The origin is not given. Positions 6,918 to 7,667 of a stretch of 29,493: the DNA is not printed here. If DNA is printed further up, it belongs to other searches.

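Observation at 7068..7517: Tail-anchored coiled-coil protein with Ser/Gly/Met-rich low-complexity region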

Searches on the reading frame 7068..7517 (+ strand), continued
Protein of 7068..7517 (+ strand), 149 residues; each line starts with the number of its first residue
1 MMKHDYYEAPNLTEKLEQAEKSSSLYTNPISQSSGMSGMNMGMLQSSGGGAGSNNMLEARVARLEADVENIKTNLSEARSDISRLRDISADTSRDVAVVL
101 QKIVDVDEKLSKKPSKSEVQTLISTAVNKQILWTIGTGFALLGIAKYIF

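Call 27: search_protein_families(library=padloc, proteins=[window:7068-7514:+, L009:5673-6008:+, L009:6001-6384:+, L002:3494-3772:+, L002:3782-4330:+, L008:5691-6005:+, L003:3553-3924:+], max_evalue=1)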
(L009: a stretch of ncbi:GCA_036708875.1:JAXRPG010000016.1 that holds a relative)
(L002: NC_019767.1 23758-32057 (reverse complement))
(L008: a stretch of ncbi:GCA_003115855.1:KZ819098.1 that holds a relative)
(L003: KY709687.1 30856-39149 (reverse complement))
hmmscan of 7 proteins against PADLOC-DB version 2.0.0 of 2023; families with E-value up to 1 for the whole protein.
window:7068-7514:+ (149 aa): 1 family
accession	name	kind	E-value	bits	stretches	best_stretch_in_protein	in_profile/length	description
PDLC05062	PDC-S66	-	0.039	11.4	1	68-129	3-64/282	-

L009:5673-6008:+ (112 aa): 0 families

L009:6001-6384:+ (128 aa): 13 families
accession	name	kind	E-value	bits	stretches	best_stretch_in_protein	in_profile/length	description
PDLC03863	LmuB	-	0.0027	14.4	1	31-84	232-417/610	-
PDLC02739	PbeC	-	0.0073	13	1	28-91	361-424/644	PbeC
PDLC02753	PbeC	-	0.0081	12.5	1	29-92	364-427/648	PbeC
PDLC02723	PbeC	-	0.0088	12.6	1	30-87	202-259/618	PbeC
PDLC02714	PbeC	-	0.0091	12.8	1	28-90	363-425/651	PbeC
PDLC00550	JetC2|JetC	-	0.0094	11.7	1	32-87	914-969/1355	DUF3584 domain; MukB-like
PDLC02750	PbeC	-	0.0098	12.5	1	28-86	351-409/629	PbeC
PDLC02722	PbeC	-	0.013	12.1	1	29-92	353-416/643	PbeC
PDLC02737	PbeC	-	0.015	11.6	1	18-85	184-253/655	PbeC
PDLC03864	LmuB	-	0.018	11.6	1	31-86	402-457/657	-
PDLC02741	PbeC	-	0.018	11.6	1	32-91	363-422/644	PbeC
PDLC00553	JetC2|JetC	-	0.019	10.8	1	30-87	914-971/1361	DUF3584 domain; MukB-like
PDLC00006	DruC1|DruC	-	0.021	11.3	1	30-87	172-229/626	Unknown function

L002:3494-3772:+ (93 aa): 0 families

L002:3782-4330:+ (183 aa): 0 families

L008:5691-6005:+ (105 aa): 0 families

L003:3553-3924:+ (124 aa): 0 families

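Call 31: find_related_loci(query=A1, collection=genome_contigs, flank=6000)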
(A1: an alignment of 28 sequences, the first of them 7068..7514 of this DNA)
Query A1 (149 aa) in genome_contigs; peptide patterns used: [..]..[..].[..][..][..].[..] (x = any residue, [..] = any of these).
216 stretches matched a pattern; 60 encode a relative of the query (tblastn E <= 1e-3); 60 distinct loci.
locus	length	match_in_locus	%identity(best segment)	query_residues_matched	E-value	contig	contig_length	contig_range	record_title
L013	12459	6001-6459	48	2-149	4e-34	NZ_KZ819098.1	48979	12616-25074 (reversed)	Brenneria corticis strain CFCC 11842 scaffold28, whole genome shotgun sequence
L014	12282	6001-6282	66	60-149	1e-33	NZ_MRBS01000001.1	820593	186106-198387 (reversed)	Pantoea sp. 1.19 scaffold1.1, whole genome shotgun sequence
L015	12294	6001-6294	60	56-149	8e-33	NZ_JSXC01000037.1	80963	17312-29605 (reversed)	Pectobacterium fontis strain M022 Contig37, whole genome shotgun sequence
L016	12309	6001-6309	52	24-119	1e-24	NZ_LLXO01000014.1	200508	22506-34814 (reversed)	Entomohabitans teleogrylli strain SCU-B244 contig14, whole genome shotgun sequence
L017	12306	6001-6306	40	44-149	4e-15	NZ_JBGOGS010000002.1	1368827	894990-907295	Symbiopectobacterium sp. RP Symbiopectobacterium_contig2, whole genome shotgun sequence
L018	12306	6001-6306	40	44-149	4e-15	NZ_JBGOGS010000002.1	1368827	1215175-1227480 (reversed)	Symbiopectobacterium sp. RP Symbiopectobacterium_contig2, whole genome shotgun sequence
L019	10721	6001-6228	38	48-123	1e-12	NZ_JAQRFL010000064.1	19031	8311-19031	Xenorhabdus khoisanae strain SF87 RM10_64, whole genome shotgun sequence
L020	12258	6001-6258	40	55-124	5e-12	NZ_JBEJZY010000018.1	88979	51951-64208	Photorhabdus viridis strain Green contig00018, whole genome shotgun sequence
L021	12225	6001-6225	42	55-129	6e-12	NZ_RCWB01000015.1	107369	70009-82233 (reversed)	Photorhabdus caribbeanensis strain HG29 scaffold_0015, whole genome shotgun sequence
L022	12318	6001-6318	35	44-147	8e-12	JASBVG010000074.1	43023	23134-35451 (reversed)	MAG: Tardiphaga sp. isolate BWSM_99 k141_379442, whole genome shotgun sequence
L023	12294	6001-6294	35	55-149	4e-11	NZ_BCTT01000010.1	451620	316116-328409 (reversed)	Serratia grimesii NBRC 13537, whole genome shotgun sequence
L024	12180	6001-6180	48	56-115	1e-10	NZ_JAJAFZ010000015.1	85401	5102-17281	Photorhabdus kayaii strain DSM 15194 D1071519_102_15, whole genome shotgun sequence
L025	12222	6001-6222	37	44-124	2e-9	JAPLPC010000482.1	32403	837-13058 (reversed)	MAG: Hyphomicrobiales bacterium isolate LacPavin_0419_WC53_MAG_62_6 LacPavin_0419_WC53_scaffold_235090, whole genome sho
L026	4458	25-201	42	57-115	3e-9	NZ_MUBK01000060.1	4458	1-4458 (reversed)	Xenorhabdus beddingii strain DSM 4764 Xbed_60, whole genome shotgun sequence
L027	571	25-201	44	57-115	2e-9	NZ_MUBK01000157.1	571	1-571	Xenorhabdus beddingii strain DSM 4764 Xbed_157, whole genome shotgun sequence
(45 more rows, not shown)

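Call 32: find_related_loci(query=A1, collection=viral_contigs, flank=6000)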
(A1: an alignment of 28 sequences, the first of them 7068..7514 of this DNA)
Query A1 (149 aa) in viral_contigs; peptide patterns used: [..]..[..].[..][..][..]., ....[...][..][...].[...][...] (x = any residue, [..] = any of these).
228 stretches matched a pattern; 159 encode a relative of the query (tblastn E <= 1e-3); the best 80 are kept; 79 distinct loci.
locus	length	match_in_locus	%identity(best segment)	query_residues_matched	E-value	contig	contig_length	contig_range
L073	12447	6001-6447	100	1-149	6e-98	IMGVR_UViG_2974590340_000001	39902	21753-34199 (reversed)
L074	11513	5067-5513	100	1-149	6e-98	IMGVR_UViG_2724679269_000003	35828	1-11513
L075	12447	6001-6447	99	1-149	2e-97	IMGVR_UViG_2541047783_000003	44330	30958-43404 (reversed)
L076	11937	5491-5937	99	1-149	2e-97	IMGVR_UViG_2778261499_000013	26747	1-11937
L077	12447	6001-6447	99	1-149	2e-97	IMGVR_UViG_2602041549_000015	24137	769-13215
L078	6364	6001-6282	69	56-149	1e-39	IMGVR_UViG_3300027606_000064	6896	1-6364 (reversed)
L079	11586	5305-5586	68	56-149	2e-39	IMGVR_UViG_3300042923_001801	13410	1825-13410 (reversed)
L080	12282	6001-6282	68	56-149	7e-39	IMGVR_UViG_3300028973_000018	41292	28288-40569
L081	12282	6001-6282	68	56-149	7e-39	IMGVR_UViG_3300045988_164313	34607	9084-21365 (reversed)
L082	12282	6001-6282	68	56-149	7e-39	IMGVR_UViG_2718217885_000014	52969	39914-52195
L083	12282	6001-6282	68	56-149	7e-39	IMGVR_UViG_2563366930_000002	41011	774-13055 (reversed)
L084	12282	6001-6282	68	56-149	7e-39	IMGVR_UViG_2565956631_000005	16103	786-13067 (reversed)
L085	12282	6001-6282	68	56-149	7e-39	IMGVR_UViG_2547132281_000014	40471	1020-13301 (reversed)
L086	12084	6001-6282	68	56-149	7e-39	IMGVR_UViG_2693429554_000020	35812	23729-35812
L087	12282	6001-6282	67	56-149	3e-38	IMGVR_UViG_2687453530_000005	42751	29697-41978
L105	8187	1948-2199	52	56-145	3e-19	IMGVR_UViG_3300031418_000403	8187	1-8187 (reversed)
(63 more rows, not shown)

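Call 51: predict_structure(alignment_id=A4)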
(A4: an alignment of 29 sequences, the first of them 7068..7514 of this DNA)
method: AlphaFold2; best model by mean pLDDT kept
length: 149 residues; sequences in the alignment: 29
mean_pLDDT: 62.7   pTM: 0.25
mean pLDDT of the five models: 62.7, 59.8, 56.5, 56.2, 54.7
residues with pLDDT >= 90: 2; 70-90: 53; 50-70: 56; < 50: 38
segments of 3 or more residues with pLDDT < 50: 1-8, 25-51
pLDDT, mean of each block of 10 residues (from residue 1): 45 59 49 43 43 68 86 87 81 74 65 51 57 71 60
secondary structure, 60 per line:
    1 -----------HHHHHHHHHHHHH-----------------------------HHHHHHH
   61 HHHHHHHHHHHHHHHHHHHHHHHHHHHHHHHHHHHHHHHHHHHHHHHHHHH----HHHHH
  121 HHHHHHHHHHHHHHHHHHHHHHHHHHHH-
elements in order: H12-24 H54-111 H116-148
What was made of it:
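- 7068..7208 (+): Variable N-terminal module (residues 1-47): short helix 12-24, then a Ser/Met-rich disordered stretch. It is specific to the partner type. AlphaFold2 (call 51).
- Tried and rejected: The AlphaFold2 model of the membrane protein is just helices (pTM 0.25), so I did not run a fold search on it (call 51).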

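Call 53: search_protein_representatives(alignment_id=A4)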
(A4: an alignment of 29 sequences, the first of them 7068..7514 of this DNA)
Query: 29 sequences, 134 profile positions. Proteins with E-value up to 0.001 (for the whole library): 829; up to 1e-10: 72; up to 1e-30: 14. The best 150 are listed.
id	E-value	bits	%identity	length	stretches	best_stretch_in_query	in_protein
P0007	1.6e-51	190.3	-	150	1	5-134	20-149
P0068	3.2e-49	182.8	-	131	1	18-134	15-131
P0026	3.9e-46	172.8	-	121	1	32-134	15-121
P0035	1.8e-41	157.7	-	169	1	7-134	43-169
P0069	3.2e-41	156.9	-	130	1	22-131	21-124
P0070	3.2e-40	153.7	-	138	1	19-133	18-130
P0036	4.5e-40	153.2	-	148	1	1-133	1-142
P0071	2.0e-37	144.6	-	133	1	23-130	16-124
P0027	1.2e-36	142.1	-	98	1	41-130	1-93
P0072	2.4e-34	134.6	-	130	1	15-134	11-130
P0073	2.2e-33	131.5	-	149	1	13-134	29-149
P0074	2.9e-33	131.2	-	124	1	29-133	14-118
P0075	7.8e-33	129.8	-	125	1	32-131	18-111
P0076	1.6e-32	128.8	-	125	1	1-108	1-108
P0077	3.7e-30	121.1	-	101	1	31-100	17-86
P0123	1.9e-11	60.6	-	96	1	28-82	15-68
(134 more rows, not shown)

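Call 57: search_protein_families(library=pfam, alignment_id=A6, max_evalue=0.01)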
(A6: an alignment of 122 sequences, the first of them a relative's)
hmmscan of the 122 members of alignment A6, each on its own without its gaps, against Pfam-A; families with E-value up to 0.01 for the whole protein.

A. member 1, P0068 (131 aa): 0 families

B. families by the number of members that match (of 122 scanned): 108 families (the first 25 are shown)
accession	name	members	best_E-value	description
PF05377.16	FlaC_arch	47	1.2e-05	Flagella accessory protein C (FlaC)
PF10779.14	XhlA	21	1.8e-06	Haemolysin XhlA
PF04728.18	LPP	16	2.2e-05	Lipoprotein leucine-zipper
PF04513.17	Baculo_PEP_C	14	2.1e-06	Baculovirus polyhedron envelope protein, PEP, C terminus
PF07889.17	DUF1664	12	0.00017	Protein of unknown function (DUF1664)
PF07798.16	CCDC90-like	11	3.7e-07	Coiled-coil domain-containing protein 90-like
PF16331.10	TolA_bind_tri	8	1.3e-05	TolA binding protein trimerisation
PF05531.17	NPV_P10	8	0.00036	Nucleopolyhedrovirus P10 protein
PF25541.1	TBCA_PH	7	0.00012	PH domain-containing proteins, TBCA domain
PF23991.1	DUF7310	7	0.00024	Coiled-coil region of unknown function (DUF7310)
PF04102.17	SlyX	7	0.00056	SlyX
PF10473.14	CENP-F_leu_zip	6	0.00037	Leucine-rich repeats of kinetochore protein Cenp-F/LEK1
PF10241.14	KxDL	6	0.00052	Uncharacterized conserved protein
PF25450.1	Rab11-FIP3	5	2.2e-05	Rab11-FIP3-like domain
PF10805.13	DUF2730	5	0.0015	Protein of unknown function (DUF2730)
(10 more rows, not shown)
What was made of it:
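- On XhlA (PF10779): Of 122 distant relatives, 21 hit at E<=0.01, best 1.8e-6 (call 57).
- Closest known: XhlA. Same: Some distant relatives of this family give sub-threshold or near-threshold XhlA hits (call 57).
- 21 of 122 distant relatives touch Pfam XhlA (call 57).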

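Call 58: search_protein_families(library=ncbifam, alignment_id=A6, max_evalue=0.01)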
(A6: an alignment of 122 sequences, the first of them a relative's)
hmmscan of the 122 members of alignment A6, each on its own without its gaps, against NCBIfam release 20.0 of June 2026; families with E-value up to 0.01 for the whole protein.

A. member 1, P0068 (131 aa): 4 families
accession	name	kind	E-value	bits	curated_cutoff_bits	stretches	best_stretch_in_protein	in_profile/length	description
TIGR04523.1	Mplasa_alph_rch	subfamily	0.0014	16.6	270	1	39-113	216-290/745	helix-rich protein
NF041454.1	FspA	equivalog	0.0031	18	120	0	2-87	43-117/138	flagellum-secreted nonflagellar protein FspA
NF052504.1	sll1863_fam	domain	0.0069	16.6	35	0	47-88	3-44/93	sll1863 family stress response protein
TIGR01843.1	type_I_hlyD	subfamily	0.0099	14.9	208.65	0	39-101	134-195/422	HlyD family type I secretion periplasmic adaptor subunit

B. families by the number of members that match (of 122 scanned): 70 families (the first 25 are shown)
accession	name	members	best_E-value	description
NF045487.1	ASRP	23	0.00013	archaea-specific SMC-related protein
NF038218.1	IcmG_DotF_IVB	21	1e-06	type IVB secretion system protein IcmG/DotF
NF011925.1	PRK15396.1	19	6.7e-06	major outer membrane lipoprotein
TIGR04523.1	Mplasa_alph_rch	16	0.00034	helix-rich protein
TIGR02169.1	SMC_prok_A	10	0.00011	chromosome segregation protein SMC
NF040788.1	S-lay_SlaB_Mtsph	9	6.6e-07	S-layer protein SlaB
NF047515.1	SpiroCoCo_C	9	4e-05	SpiroCoCo family coiled-coil protein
TIGR04211.1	SH3_and_anchor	7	2.4e-05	TIGR04211 family SH3 domain-containing protein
TIGR02132.1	phaR_Bmeg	6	0.00054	polyhydroxyalkanoic acid synthase subunit PhaR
NF009641.0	PRK13169.1-2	6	0.00057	DNA replication initiation control protein YabA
TIGR04527.1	mycoplas_twoTM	5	1.6e-05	MG_279/MG_280 family protein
TIGR02168.1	SMC_prok_B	5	0.00077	chromosome segregation protein SMC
NF049871.2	cytotoxin_MakA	4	0.00011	alpha-pore-forming cytotoxin MakA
NF041034.1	Rad50_Sulf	4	0.00039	DNA double-strand break repair ATPase Rad50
TIGR04320.1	Surf_Exclu_PgrA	4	0.0015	SEC10/PgrA surface exclusion domain-containing protein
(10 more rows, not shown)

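Call 59: find_encoding_contigs(protein=P0123, flank=6000, max_places=4)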
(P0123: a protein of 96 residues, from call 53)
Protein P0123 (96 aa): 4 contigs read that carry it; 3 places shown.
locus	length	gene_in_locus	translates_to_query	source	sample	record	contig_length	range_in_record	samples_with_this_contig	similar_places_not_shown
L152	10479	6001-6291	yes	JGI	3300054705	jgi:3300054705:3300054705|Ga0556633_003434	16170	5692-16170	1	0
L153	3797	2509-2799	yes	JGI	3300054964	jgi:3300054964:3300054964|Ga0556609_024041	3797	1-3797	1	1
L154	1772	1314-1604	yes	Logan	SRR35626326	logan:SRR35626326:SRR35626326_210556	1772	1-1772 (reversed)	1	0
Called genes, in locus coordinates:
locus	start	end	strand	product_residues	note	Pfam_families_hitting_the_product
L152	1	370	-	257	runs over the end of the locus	PF07963:N_methyl (weak)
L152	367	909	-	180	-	PF07963:N_methyl (weak)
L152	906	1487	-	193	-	PF07963:N_methyl, PF12019:GspH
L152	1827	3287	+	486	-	PF00924:MS_channel_2nd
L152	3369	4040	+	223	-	PF02586:SRAP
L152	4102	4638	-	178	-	-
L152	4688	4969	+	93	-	-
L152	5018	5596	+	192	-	PF12760:Zn_ribbon_IS1595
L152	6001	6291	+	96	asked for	-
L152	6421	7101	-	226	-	-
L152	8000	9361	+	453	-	PF04966:OprB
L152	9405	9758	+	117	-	PF03551:PadR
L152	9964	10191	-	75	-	PF08447:PAS_3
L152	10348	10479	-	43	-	?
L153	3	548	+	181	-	?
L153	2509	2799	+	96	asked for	-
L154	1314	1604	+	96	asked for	-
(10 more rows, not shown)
